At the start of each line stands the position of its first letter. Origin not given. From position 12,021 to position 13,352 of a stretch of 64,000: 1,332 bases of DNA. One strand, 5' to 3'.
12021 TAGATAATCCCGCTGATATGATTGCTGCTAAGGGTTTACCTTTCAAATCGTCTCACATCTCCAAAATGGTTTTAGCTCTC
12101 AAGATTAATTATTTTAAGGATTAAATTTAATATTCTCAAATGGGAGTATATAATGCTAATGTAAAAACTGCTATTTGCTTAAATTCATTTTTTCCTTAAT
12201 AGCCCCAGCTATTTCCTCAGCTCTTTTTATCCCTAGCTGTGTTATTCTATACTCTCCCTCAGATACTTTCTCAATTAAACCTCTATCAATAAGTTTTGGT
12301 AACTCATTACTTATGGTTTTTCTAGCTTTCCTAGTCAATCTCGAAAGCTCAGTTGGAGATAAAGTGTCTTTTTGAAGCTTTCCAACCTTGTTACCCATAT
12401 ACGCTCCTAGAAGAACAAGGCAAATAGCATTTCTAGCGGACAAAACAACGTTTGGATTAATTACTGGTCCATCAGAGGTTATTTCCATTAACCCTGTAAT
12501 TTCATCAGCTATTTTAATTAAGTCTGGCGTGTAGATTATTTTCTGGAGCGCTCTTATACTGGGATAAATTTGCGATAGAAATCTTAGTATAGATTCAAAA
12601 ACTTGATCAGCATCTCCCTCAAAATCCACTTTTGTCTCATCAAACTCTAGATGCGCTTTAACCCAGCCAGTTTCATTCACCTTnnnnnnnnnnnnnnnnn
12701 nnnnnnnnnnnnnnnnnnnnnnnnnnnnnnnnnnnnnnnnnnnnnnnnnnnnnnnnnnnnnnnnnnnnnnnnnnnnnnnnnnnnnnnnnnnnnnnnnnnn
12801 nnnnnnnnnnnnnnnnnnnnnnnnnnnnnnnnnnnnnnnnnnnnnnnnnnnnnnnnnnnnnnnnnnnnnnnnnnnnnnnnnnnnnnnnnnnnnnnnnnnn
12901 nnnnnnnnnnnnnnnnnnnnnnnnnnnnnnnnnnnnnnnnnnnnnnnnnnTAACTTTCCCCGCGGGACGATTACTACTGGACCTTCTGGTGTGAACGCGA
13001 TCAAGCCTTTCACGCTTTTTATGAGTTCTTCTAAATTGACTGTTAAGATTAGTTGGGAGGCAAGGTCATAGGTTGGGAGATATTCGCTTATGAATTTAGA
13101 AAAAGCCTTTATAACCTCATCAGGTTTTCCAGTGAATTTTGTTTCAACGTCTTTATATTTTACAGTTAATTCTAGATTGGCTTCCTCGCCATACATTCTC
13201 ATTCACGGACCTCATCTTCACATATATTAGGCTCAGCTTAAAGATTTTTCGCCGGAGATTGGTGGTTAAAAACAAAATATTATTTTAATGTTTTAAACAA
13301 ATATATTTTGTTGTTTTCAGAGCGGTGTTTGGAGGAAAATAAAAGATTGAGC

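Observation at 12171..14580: Compact cluster of four related winged-helix proteins with no recognisable family or enzymatic partner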

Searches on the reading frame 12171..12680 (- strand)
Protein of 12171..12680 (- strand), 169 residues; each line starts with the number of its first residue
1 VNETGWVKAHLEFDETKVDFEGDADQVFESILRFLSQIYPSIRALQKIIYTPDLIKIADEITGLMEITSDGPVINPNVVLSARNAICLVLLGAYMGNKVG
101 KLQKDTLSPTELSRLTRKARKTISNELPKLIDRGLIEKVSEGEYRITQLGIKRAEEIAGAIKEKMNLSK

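Call 3: search_protein_families(library=pfam, proteins=[window:12171-12680:-], max_evalue=10)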
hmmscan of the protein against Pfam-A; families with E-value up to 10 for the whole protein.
window:12171-12680:- (169 aa): 10 families
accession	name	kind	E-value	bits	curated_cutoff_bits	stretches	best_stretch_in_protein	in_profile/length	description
PF25213.1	HVO_A0261_N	-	1.4e-06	28.5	35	1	101-158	19-75/86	HVO_A0261 N-terminal domain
PF14947.12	HTH_45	-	0.0016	18.8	25.5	1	121-158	34-70/77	Winged helix-turn-helix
PF01022.26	HTH_5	-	0.0031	17.8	22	1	102-138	11-47/47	Bacterial regulatory protein, arsR family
PF12802.13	MarR_2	-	0.0062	17.1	27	1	105-142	20-56/61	MarR family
PF13545.12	HTH_Crp_2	-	0.019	15.4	27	1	106-148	22-63/70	Crp-like helix-turn-helix domain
PF14338.12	Mrr_N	-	0.024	15.2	29.5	1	117-153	48-84/87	Mrr N-terminal domain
PF25212.1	HVO_A0114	-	0.04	14.1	27.6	1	107-143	37-73/84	HVO_A0114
PF01978.25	TrmB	-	0.064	13.5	25.6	1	103-143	19-59/68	Sugar-specific transcriptional regulator TrmB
PF14394.12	DUF4423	-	0.16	12.2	30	1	100-156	30-86/165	Domain of unknown function (DUF4423)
PF12840.13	HTH_20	-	0.23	11.9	27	1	103-139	15-51/51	Helix-turn-helix domain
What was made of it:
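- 12171..12680 (-): Protein A, 169 aa: acidic N-terminal alpha/beta domain plus basic C-terminal winged helix. Paralog of B and second gene of the B-A operon. Sub-threshold wHTH Pfam hits at residues 101-158 (call 3).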

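Call 4: search_protein_families(library=ncbifam, proteins=[window:12171-12680:-], max_evalue=10)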
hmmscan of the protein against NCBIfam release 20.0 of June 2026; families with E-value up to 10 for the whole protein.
window:12171-12680:- (169 aa): 5 families
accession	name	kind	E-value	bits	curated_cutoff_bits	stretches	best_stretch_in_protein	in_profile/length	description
NF053755.1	MsvR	equivalog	0.0018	18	220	1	102-140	22-60/236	transcriptional factor MsvR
NF033788.1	HTH_metalloreg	subfamily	0.0023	17.7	55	1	102-156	20-75/77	metalloregulator ArsR/SmtB family transcription factor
NF040939.2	trans_reg_lrs14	equivalog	0.022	14.8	90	1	105-144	35-74/103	Lrs14 family HTH-type transcriptional regulator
TIGR01884.1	cas_HTH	subfamily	0.024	14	60.2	1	110-150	160-202/202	CRISPR-associated CARF protein Csa3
NF041016.1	trans_reg_ArnR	equivalog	0.043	13.2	400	1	107-158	37-88/269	HTH-type transcriptional activator ArnR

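Call 73: search_protein_families(library=padloc, proteins=[window:12171-12680:-], max_evalue=0.01)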
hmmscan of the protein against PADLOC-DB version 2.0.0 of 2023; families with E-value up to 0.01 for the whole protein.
window:12171-12680:- (169 aa): 6 families
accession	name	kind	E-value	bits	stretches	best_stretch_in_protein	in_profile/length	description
PDLC01879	CARF3--CARF_TM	-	2.1e-06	25.6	1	98-152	168-215/222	-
PDLC01044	Csa3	-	6.9e-06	24.1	1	101-151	144-191/194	Type I-A associated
PDLC01858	CARF3--CARF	-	0.0002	19.3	1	58-148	110-198/204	-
PDLC01850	CARF3--CARF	-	0.0006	17.7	1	103-150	156-204/209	-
PDLC01434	CasR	-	0.00086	17.2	1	108-150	143-186/191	"CAS-I,CAS-II,CAS-III,CAS-IV,CAS-V,CAS-VI; associated_signaling"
PDLC02267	AbiEi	-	0.00089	16.8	1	101-165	15-77/252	AbiEi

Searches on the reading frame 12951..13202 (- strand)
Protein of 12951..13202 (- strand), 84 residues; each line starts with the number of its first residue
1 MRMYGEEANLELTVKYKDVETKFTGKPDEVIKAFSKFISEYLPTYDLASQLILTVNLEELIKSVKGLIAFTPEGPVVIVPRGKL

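Call 102: search_solved_structures(query=A7, max_evalue=10)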
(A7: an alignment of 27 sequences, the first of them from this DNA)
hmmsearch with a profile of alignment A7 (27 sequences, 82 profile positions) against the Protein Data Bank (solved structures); distinct sequences matched with E-value up to 10: 10.
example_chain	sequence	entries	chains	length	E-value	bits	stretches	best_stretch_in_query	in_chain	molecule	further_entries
4rjv_A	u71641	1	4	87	0.011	19.2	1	15-57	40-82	OR461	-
2eky_A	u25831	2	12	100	0.011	19.1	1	7-49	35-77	UPF0045 protein MJ1052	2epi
4ky3_A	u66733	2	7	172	0.012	19.1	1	11-54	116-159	designed protein OR327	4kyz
8xyv_A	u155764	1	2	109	0.065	16.7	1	25-78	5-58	De novo designed protein 0705-5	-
2mtl_A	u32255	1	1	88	0.2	15.1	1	9-57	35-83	De novo designed protein FR55 OR109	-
4pww_A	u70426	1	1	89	0.31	14.5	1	7-51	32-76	OR494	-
8w97_A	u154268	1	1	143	0.63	13.5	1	17-35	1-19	De novo design protein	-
6hyd_A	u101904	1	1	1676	0.96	13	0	36-69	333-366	Midasin,Midasin,Midasin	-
2kl8_A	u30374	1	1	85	1.3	12.5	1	11-53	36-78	OR15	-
9rbn_A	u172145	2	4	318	1.8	12.1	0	18-47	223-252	Ancestral bifunctional dehalogenase-luciferase enzyme Anc238Loc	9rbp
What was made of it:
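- On ESCRT-II (EAP30/Vps22, Vps36, EAP20/Vps25): An N-terminal profile finds no winged-helix protein (call 102).
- An N-terminal profile finds no winged-helix proteins (call 102).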

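Call 103: search_protein_families(library=pfam, alignment_id=A7, max_evalue=1)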
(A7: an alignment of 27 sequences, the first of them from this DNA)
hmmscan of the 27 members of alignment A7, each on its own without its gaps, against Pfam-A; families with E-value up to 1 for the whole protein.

A. member 1, seq(84 aa): 1 family
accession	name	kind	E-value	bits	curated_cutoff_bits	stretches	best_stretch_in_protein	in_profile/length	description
PF18680.6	SPECT1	-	0.063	13.4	38.4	1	13-73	17-72/180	Plasmodium host cell traversal SPECT1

B. families by the number of members that match (of 27 scanned): 16 families
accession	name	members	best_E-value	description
PF02797.21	Chal_sti_synt_C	1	0.022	Chalcone and stilbene synthases, C-terminal domain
PF18412.6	Wza_C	1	0.05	Outer-membrane lipoprotein Wza C-terminal domain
PF00712.24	DNA_pol3_beta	1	0.053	DNA polymerase III beta subunit, N-terminal domain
PF18680.6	SPECT1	1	0.063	Plasmodium host cell traversal SPECT1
PF01763.21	Herpes_UL6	1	0.067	Herpesvirus UL6 like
PF21564.2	Caudo_bapla_RBP_neck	1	0.088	Lactococcus phage p2, Receptor binding protein, neck domain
PF16256.10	DUF4911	1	0.097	Domain of unknown function (DUF4911)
PF15009.12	STING_LBD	1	0.1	STING ligand-binding domain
PF12525.13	DUF3726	1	0.11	Protein of unknown function (DUF3726)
PF00459.30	Inositol_P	1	0.13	Inositol monophosphatase family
PF23905.1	DUF7247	1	0.14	Domain of unknown function (DUF7247)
PF10790.15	DUF2604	1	0.16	Protein of Unknown function (DUF2604)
PF09506.15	Salt_tol_Pase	1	0.18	Glucosylglycerol-phosphate phosphatase (Salt_tol_Pase)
PF07541.17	EIF_2_alpha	1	0.19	Eukaryotic translation initiation factor 2 alpha subunit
PF13403.11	Hint_2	1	0.24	Hint domain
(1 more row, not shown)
